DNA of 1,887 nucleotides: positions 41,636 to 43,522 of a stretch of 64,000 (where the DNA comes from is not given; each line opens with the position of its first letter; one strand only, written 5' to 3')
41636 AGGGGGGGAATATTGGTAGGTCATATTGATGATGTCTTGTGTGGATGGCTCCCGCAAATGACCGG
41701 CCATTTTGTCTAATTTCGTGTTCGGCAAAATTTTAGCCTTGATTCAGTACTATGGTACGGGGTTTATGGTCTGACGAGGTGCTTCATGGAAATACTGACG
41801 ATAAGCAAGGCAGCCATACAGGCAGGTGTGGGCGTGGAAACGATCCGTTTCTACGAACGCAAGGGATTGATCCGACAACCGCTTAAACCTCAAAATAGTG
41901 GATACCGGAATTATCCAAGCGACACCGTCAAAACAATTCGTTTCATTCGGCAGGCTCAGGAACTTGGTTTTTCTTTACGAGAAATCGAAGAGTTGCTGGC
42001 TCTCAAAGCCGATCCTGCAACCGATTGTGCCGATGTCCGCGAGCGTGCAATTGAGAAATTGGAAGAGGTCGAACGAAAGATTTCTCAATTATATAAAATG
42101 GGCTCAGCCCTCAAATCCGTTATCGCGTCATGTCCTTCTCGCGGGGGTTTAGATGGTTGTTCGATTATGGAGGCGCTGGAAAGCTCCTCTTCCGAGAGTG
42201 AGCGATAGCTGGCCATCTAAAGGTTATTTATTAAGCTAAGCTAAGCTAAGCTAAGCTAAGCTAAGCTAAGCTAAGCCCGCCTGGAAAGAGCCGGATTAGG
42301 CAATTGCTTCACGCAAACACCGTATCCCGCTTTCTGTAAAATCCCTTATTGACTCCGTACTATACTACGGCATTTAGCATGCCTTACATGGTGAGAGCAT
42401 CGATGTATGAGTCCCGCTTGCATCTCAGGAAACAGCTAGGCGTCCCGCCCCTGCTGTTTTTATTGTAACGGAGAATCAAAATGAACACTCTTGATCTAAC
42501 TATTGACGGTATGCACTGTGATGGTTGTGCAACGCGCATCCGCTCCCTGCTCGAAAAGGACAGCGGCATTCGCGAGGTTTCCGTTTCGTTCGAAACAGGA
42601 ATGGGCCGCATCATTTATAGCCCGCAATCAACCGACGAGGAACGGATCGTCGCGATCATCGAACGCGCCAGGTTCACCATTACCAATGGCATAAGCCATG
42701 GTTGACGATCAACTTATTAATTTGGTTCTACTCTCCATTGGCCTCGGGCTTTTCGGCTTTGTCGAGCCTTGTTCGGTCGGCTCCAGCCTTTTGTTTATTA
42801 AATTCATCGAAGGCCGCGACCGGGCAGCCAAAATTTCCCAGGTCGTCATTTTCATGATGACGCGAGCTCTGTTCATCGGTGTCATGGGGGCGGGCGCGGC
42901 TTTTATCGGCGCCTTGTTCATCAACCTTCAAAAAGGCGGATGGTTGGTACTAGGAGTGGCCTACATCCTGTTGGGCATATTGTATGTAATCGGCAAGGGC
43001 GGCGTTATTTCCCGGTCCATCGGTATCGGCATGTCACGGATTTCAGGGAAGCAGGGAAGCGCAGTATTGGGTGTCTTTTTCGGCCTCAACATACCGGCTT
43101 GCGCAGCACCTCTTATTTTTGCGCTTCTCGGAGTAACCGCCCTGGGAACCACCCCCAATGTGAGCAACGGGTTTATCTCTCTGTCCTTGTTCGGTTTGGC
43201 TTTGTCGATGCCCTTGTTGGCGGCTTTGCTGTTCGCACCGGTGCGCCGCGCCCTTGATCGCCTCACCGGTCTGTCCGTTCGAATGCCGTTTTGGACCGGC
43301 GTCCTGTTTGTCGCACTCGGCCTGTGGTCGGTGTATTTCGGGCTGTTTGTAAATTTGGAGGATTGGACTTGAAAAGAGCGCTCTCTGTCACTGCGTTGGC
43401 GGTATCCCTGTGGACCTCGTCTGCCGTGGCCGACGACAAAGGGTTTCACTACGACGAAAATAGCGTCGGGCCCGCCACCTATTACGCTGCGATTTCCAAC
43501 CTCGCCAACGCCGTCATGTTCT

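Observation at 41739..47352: mer-type sensor and operators wired to a non-canonical four-gene cargo with no merA, merT or merP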

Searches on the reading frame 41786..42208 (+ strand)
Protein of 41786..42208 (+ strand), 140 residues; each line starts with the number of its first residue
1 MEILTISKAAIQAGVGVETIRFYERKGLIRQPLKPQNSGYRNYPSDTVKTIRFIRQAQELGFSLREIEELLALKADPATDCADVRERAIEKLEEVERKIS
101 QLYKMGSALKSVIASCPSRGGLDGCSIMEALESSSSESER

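Call 3: search_protein_families(library=pfam, proteins=[window:41786-42208:+], max_evalue=0.01)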
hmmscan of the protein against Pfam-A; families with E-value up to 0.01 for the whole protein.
window:41786-42208:+ (140 aa): 3 families
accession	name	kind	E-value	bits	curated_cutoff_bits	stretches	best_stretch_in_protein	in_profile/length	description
PF09278.17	MerR-DNA-bind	-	2.5e-19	70.1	25.4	1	49-110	2-63/65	MerR, DNA binding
PF13411.12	MerR_1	-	5.1e-16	59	21.6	1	5-72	2-67/69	MerR HTH family regulatory protein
PF00376.29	MerR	-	5.2e-09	36.2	28.2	1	5-43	1-38/38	MerR family regulatory protein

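Call 4: search_protein_families(library=ncbifam, proteins=[window:41786-42208:+], max_evalue=0.01)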
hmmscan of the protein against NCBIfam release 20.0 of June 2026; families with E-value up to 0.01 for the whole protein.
window:41786-42208:+ (140 aa): 16 families
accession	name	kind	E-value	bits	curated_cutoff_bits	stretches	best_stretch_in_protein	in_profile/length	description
TIGR02051.1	MerR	equivalog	3.9e-38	130.5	150.85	1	5-131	1-124/124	mercury resistance transcriptional regulator MerR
TIGR02044.1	CueR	equivalog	2.6e-33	114.8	147.4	1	5-131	2-126/127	Cu(I)-responsive transcriptional regulator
NF007069.0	PRK09514.1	equivalog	2.7e-30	105.2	143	1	5-138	3-137/141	Zn(2+)-responsive transcriptional regulator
NF010315.0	PRK13752.1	subfamily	2.7e-28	98.8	261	1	2-135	6-136/144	mercury resistance transcriptional regulator MerR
TIGR02043.1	ZntR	equivalog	3.3e-28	98.4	167.95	1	4-132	2-131/131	Zn(2+)-responsive transcriptional regulator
NF007590.0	PRK10227.1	equivalog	2.5e-27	95.6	244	1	5-134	2-129/135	Cu(I)-responsive transcriptional regulator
TIGR02047.1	CadR-PbrR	equivalog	5.6e-25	87.8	151.45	1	6-130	3-126/127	Cd(II)/Pb(II)-responsive transcriptional regulator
TIGR01950.1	SoxR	equivalog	7.2e-15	55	116.9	1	4-127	2-122/142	redox-sensitive transcriptional activator SoxR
TIGR02054.1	MerD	equivalog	1.2e-11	45.1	103.65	1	1-109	1-106/120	mercuric resistance transcriptional repressor MerD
NF041849.1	trans_regNmlR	equivalog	4.2e-11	42.9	175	1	5-110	2-106/117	stress response transcriptional regulator NmlR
NF047377.1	heat_HspR_dupli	exception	3.7e-09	36.4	300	1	5-102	7-103/214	heat shock protein transcriptional repressor HspR, fused homodimer type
NF047375.1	HeatShock_HspR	equivalog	4.7e-09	36.1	105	1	2-87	2-74/92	heat shock protein transcriptional repressor HspR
NF033783.1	coreg_MerD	equivalog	1.1e-06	29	170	1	1-105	1-102/121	mercury resistance co-regulator MerD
NF050798.1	TF_FtsR_Actino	equivalog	6.9e-06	26.3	150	1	16-77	18-79/223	transcriptional regulator FtsR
NF053782.1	ChlnTransRegdde3219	equivalog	6e-05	22.7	450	1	15-104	18-104/278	choline utilization transcriptional activator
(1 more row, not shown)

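Call 22: search_solved_structures(query=window:41786-42205:+, max_evalue=0.00001, show_alignments=3)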
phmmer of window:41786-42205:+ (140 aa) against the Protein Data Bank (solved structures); distinct sequences matched with E-value up to 0.00001: 14.
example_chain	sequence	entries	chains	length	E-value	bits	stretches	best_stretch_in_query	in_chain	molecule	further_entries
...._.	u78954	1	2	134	6.3e-25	91.1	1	2-132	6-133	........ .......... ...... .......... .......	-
4ua1_A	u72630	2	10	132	1.1e-22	83.9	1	6-131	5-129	Regulatory protein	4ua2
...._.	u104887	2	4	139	1.1e-22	83.8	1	5-132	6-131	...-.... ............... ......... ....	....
1q05_A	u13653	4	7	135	1.5e-22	83.4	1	6-132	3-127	Transcriptional regulator cueR | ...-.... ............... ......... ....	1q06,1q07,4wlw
6xh7_G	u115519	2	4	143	1.8e-22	83.1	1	6-132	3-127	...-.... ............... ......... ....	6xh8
4wls_A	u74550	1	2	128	1.6e-20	76.9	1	6-124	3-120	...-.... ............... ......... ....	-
6jgv_A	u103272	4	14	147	3.5e-14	56.4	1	10-136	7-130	CadR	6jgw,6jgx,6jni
6jyw_A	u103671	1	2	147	4.9e-14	55.9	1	10-136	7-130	CadR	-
6jgf_A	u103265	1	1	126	2.1e-13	53.8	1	10-132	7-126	CadR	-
1q08_A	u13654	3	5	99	1.4e-12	51.2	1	49-136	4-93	Zn(II)-responsive regulator of zntA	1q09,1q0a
5gpe_A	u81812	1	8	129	8.4e-11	45.5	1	9-131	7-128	Transcriptional regulator, MerR-family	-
3gp4_A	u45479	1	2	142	1.6e-08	38.1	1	4-90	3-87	Transcriptional regulator, MerR family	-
2zhg_A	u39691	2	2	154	5.5e-08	36.4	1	3-119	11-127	Redox-sensitive transcriptional activator soxR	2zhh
2vz4_A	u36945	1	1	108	2.4e-06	31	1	7-112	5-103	HTH-TYPE TRANSCRIPTIONAL ACTIVATOR TIPA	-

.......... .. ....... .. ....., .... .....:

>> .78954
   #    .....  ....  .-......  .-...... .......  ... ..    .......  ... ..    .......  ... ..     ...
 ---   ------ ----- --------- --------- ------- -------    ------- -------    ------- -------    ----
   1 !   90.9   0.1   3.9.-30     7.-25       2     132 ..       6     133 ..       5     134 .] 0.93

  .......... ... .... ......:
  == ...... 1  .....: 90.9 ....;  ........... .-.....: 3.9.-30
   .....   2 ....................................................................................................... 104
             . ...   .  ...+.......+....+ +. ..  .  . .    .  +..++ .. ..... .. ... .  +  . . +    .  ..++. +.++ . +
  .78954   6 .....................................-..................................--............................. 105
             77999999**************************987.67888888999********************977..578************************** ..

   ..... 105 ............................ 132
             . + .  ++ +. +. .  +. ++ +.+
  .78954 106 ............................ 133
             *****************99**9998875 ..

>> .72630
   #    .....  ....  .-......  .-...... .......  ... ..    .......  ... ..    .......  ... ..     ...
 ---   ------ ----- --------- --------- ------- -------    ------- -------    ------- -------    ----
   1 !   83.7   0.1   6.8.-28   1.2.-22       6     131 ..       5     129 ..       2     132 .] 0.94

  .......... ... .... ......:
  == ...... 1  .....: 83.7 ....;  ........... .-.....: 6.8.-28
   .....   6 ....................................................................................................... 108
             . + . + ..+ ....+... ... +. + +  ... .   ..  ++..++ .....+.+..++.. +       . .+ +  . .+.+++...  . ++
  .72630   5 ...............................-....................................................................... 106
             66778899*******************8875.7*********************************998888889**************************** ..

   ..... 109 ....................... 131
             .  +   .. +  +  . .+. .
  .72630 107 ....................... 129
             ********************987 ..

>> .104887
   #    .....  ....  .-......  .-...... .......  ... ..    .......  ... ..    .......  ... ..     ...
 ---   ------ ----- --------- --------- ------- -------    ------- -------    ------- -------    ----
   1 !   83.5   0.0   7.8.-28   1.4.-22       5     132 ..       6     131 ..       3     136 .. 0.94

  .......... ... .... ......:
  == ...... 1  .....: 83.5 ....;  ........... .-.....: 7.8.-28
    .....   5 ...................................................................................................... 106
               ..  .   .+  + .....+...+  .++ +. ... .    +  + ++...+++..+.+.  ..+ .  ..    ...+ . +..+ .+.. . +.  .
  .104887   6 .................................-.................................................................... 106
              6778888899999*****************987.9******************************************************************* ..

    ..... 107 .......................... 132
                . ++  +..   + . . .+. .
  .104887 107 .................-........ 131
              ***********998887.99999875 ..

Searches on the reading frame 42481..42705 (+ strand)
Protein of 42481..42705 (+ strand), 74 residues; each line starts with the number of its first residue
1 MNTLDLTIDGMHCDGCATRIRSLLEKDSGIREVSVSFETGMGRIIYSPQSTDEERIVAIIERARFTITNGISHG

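Call 3: search_protein_families(library=pfam, proteins=[window:42481-42705:+], max_evalue=0.01)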
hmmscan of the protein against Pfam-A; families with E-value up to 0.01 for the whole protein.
window:42481-42705:+ (74 aa): 1 family
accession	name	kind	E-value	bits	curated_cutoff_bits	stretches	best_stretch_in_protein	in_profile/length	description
PF00403.32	HMA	-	1.1e-13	51.8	24.8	1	6-65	2-61/62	Heavy-metal-associated domain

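Call 4: search_protein_families(library=ncbifam, proteins=[window:42481-42705:+], max_evalue=0.01)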
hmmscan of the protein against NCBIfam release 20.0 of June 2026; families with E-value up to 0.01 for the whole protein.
window:42481-42705:+ (74 aa): 13 families
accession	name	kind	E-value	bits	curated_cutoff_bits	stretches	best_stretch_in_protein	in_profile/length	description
NF041115.1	UxxU_metal_bind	equivalog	2.7e-14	53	95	1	2-66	4-68/74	metal-binding (seleno)protein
NF033556.1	MerTP_fusion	equivalog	5e-11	42.6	180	1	2-67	120-185/186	mercuric transport protein MerTP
NF033794.2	chaper_CopZ_Eh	exception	3.3e-08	33.5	95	1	6-65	4-63/68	copper chaperone CopZ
NF033795.1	chaper_CopZ_Bs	exception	1.2e-07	31.8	91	1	6-62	4-60/66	copper chaperone CopZ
NF010311.1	PRK13748.1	subfamily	5e-07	28.9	600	1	5-63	2-59/560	mercury(II) reductase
NF047957.1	CopZ_AFE_1862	equivalog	5.6e-06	26.7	85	1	5-44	2-41/62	CopZ family metallochaperone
NF045683.1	MerT_CopZ_Se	exception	7.3e-05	22.3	375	1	2-59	162-219/235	MerT/CopZ fusion-like heavy metal transport selenoprotein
TIGR02052.1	MerP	equivalog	0.00014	22.3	92.55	1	2-53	23-74/92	mercury resistance system periplasmic binding protein MerP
NF008262.1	PRK11033.1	equivalog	0.0014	17.2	1005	1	7-69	46-106/731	zinc/cadmium/mercury/lead-transporting ATPase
TIGR00003.1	TIGR00003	subfamily_domain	0.002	18.3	62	1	5-61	3-59/66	copper ion binding protein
NF033775.1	P_type_ZntA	exception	0.0025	16.2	1240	1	5-68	51-112/732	Zn(II)/Cd(II)/Pb(II) translocating P-type ATPase ZntA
NF007952.0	PRK10671.1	equivalog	0.0034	15.6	1316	1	3-65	4-61/838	copper-exporting P-type ATPase CopA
NF033781.1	chaper_CopP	exception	0.0076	16.4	112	1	5-59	3-57/65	copper-binding metallochaperone CopP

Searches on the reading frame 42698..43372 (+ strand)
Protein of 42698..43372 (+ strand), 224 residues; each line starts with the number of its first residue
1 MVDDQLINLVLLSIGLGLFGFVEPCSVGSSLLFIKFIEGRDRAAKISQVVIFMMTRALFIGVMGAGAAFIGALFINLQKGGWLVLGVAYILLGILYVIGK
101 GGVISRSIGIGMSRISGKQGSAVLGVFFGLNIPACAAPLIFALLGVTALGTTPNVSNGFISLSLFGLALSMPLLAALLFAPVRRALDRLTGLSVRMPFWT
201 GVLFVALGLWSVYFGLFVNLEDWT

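Call 3: search_protein_families(library=pfam, proteins=[window:42698-43372:+], max_evalue=0.01)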
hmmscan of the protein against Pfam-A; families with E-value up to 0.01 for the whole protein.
window:42698-43372:+ (224 aa): 0 families

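Call 4: search_protein_families(library=ncbifam, proteins=[window:42698-43372:+], max_evalue=0.01)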
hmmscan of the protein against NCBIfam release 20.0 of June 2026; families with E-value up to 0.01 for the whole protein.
window:42698-43372:+ (224 aa): 0 families

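Call 14: find_homologous_proteins(query=window:42698-43372:+)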
Query window:42698-43372:+ (224 aa): 1800 proteins with E <= 0.001 among 8000 candidates; the best 120 are listed.
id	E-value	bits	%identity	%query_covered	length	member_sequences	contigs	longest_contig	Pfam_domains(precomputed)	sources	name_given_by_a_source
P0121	1.0e-132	459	100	100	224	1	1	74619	-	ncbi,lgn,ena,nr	ncbi:MAG: hypothetical protein O3A85_02010 [Proteobacteria bacterium]|nr:hypothetical protein [Pseud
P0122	3.8e-116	405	84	100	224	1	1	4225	-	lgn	-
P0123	5.3e-108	378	79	100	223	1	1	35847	-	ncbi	-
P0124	9.8e-106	371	79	100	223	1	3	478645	-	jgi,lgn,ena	-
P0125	7.4e-105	368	77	100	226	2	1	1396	-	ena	-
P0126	1.8e-102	360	78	100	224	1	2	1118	-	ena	-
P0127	3.6e-102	359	75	100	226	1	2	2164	-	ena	-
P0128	2.3e-100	353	77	99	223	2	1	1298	-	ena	-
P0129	3.6e-100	352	73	100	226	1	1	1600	-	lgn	-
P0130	2.4e-99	350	72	99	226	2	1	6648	-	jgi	-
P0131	9.6e-99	348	72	100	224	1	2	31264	-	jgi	-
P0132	6.0e-98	345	70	100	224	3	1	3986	-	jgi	-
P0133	7.7e-98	345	73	100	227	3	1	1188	-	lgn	-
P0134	1.7e-96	340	71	100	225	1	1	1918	-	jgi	-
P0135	5.2e-96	339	71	100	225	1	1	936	-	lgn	-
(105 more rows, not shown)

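Call 52: search_solved_structures(query=A2, max_evalue=10, show_alignments=2)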
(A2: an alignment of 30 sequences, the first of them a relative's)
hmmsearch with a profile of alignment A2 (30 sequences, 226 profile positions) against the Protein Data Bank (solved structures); distinct sequences matched with E-value up to 10: 0.

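Call 57: predict_structure(alignment_id=A2)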
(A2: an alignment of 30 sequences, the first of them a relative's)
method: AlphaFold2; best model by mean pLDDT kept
length: 224 residues; sequences in the alignment: 30
mean_pLDDT: 68.6   pTM: 0.60
mean pLDDT of the five models: 68.6, 67.2, 66.2, 65.4, 63.5
residues with pLDDT >= 90: 0; 70-90: 121; 50-70: 96; < 50: 7
segments of 3 or more residues with pLDDT < 50: 149-151, 222-224
pLDDT, mean of each block of 10 residues (from residue 1): 63 72 71 76 81 80 68 60 71 74 56 62 71 59 52 64 77 78 74 65 75 67 48
secondary structure, 60 per line:
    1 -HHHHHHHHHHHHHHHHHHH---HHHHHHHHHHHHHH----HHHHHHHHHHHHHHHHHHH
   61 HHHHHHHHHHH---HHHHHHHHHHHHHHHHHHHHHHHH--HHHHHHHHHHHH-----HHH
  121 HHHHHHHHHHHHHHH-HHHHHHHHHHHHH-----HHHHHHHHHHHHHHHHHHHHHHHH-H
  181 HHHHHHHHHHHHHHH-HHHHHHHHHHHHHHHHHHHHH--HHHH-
elements in order: H2-20 H24-37 H42-71 H75-98 H101-112 H118-135 H137-149 H155-178 H180-195 H197-217 H220-223

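Call 61: fold_search(model_id=the predicted structure, library=pdb)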
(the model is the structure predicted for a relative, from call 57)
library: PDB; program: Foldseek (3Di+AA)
matches with E <= 10: 338; with E <= 0.001: 0
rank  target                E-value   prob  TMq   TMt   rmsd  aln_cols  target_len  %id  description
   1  5vkv_MODEL_1_A        1.0e-01  0.99  0.51  0.51   7.1       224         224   24  Solution NMR structure of the membrane electron transporter CcdA (released 2018-01-31)
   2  8s4u_A                1.5e-01  0.90  0.33  0.23   9.6       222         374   13  Cryo-EM structure of apo human SLC19A3 in outward-open state (released 2024-10-02)
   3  7qji_A                1.6e-01  0.25  0.21  0.15  18.5       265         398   14  X-Ray Structure of apo-EleNRMT in complex with two Nanobodies at 4.1A (released 2022-02-02)
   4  7qia_A                1.7e-01  0.25  0.21  0.15  18.5       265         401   14  Structure of apo-EleNRMT in complex with two nanobodies at 3.5A (released 2021-12-29)
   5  9old                  2.5e-01  0.57  0.28  0.18  10.2       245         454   11  Crystal structure of alpha-NPG-bound D59C MelBSt (released 2026-02-04)
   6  7l16                  3.6e-01  0.51  0.30  0.19   9.6       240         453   10  Crystal structure of sugar-bound melibiose permease MelB (released 2021-08-04)
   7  6hwh_W                3.6e-01  0.33  0.20  0.23  11.8       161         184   17  Structure of a functional obligate respiratory supercomplex from Mycobacterium smegmatis (released 2018-11-07)
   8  3v5u                  4.0e-01  0.35  0.26  0.22  16.1       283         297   15  Structure of Sodium/Calcium Exchanger from Methanocaldococcus jannaschii DSM 2661 (released 2012-02-22)
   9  8b70_A                4.3e-01  0.15  0.18  0.11  19.0       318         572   15  KimA from B. subtilis with nucleotide second-messenger c-di-AMP bound (released 2023-01-18)
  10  3vvo                  4.5e-01  0.15  0.22  0.14  12.1       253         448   14  Crystal structure of MATE in the bent conformation (released 2013-04-03)
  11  5hxc                  6.2e-01  0.30  0.27  0.22  16.2       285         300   15  Structural mechanisms of extracellular ion exchange and induced binding-site occlusion in the sodium-calcium exchanger N (released 2016-05-11)
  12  7ckr_A                6.5e-01  0.60  0.34  0.23   9.5       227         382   14  Cryo-EM structure of the human MCT1/Basigin-2 complex in the presence of anti-cancer drug candidate BAY-8002 in the ou (released 2020-12-23)
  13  8vzo_A                6.5e-01  0.57  0.33  0.22   8.9       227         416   10  Cryo-EM structure of FLVCR2 in the outward-facing state with choline bound (released 2024-05-01)
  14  7q21_E                7.1e-01  0.25  0.22  0.25  12.5       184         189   20  III2-IV2 respiratory supercomplex from Corynebacterium glutamicum (released 2022-02-02)
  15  3ob6_A                7.4e-01  0.11  0.20  0.13  18.6       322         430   13  Structure of AdiC(N101A) in the open-to-out Arg+ bound conformation (released 2011-03-16)
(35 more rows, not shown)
